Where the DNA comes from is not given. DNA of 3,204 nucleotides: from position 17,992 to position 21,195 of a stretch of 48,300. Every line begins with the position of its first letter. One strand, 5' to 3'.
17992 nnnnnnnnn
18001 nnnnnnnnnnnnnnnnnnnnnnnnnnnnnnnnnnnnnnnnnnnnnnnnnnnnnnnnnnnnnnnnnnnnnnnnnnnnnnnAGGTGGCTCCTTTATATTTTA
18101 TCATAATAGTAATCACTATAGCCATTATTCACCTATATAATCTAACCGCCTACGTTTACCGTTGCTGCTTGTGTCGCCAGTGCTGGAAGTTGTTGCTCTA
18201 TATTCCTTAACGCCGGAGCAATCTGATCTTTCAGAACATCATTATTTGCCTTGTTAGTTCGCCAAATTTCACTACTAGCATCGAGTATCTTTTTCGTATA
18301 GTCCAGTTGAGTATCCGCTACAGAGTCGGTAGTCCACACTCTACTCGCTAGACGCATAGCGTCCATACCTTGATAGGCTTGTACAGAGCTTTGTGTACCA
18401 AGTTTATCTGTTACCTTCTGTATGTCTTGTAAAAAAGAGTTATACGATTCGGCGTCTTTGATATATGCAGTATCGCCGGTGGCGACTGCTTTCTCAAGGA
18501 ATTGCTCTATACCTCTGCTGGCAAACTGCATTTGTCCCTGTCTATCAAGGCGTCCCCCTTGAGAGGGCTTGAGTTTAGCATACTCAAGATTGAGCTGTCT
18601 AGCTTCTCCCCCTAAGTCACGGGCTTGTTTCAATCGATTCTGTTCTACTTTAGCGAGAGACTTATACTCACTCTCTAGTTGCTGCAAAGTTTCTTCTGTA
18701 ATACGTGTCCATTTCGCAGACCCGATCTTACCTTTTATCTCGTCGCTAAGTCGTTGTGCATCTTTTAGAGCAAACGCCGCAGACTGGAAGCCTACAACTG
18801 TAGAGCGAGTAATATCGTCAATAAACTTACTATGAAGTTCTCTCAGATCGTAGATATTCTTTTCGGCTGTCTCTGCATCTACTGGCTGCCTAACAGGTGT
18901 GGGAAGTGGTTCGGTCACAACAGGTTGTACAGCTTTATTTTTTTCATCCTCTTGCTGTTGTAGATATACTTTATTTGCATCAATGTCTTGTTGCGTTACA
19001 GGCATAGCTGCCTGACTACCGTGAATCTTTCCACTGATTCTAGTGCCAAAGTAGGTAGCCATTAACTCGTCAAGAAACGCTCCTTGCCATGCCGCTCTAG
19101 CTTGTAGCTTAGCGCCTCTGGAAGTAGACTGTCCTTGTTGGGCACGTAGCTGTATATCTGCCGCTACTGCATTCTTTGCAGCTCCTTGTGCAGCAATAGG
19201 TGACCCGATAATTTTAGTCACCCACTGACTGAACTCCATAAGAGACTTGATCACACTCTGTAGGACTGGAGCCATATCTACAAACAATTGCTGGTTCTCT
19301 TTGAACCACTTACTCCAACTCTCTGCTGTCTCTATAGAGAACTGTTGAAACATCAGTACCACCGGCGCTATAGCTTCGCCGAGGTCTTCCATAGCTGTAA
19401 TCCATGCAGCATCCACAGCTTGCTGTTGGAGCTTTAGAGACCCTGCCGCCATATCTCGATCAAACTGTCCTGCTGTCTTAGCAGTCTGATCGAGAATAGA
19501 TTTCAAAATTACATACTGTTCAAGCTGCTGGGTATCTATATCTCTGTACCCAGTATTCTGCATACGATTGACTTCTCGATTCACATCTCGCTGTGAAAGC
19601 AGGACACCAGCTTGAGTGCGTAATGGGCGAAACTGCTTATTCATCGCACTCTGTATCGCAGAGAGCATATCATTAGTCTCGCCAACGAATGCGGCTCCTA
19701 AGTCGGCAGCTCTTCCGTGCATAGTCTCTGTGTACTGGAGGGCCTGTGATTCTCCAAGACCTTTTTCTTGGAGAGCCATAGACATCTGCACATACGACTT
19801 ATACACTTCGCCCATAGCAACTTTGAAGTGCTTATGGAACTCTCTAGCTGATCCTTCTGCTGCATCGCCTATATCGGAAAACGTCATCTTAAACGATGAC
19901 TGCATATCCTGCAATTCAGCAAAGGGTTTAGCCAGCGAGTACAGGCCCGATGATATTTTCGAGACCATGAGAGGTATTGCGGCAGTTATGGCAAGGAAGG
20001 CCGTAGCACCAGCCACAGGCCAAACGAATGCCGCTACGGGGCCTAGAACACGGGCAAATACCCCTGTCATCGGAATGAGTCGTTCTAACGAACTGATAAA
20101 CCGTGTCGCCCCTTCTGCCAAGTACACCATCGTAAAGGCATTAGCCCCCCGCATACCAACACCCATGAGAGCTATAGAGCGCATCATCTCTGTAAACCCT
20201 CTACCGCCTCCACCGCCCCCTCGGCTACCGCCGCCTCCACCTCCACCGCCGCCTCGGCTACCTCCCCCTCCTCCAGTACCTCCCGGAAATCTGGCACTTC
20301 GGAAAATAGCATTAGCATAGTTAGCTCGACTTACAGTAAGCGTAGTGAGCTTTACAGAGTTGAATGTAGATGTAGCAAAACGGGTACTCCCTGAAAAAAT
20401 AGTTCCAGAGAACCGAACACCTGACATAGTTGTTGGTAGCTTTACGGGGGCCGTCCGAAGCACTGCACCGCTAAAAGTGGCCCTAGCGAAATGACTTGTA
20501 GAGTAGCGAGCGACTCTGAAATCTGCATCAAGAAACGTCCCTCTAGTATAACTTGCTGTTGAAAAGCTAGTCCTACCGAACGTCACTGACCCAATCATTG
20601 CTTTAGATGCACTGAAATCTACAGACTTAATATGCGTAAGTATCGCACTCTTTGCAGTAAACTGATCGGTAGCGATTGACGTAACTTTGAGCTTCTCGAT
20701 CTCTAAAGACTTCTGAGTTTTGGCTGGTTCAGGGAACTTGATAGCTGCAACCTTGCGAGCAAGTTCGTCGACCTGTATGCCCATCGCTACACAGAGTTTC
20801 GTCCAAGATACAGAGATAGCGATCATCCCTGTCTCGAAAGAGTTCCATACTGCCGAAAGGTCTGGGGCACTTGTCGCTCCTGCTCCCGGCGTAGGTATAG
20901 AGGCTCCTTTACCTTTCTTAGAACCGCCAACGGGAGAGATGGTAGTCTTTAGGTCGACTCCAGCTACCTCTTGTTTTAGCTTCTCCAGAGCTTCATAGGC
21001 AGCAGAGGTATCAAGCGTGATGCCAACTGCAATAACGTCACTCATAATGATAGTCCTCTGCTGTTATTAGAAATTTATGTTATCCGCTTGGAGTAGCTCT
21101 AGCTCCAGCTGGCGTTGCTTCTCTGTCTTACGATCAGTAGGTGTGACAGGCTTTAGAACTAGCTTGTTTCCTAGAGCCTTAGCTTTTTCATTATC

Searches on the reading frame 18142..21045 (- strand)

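Call 64: search_protein_families(library=phrogs, proteins=[window:18142-21045:-], max_evalue=0.001)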
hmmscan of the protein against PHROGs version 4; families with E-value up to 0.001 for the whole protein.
window:18142-21045:- (967 aa): 1 family
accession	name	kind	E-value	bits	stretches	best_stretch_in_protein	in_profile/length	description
phrog_12514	-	unknown function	0.00012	22.6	0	91-200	129-240/287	-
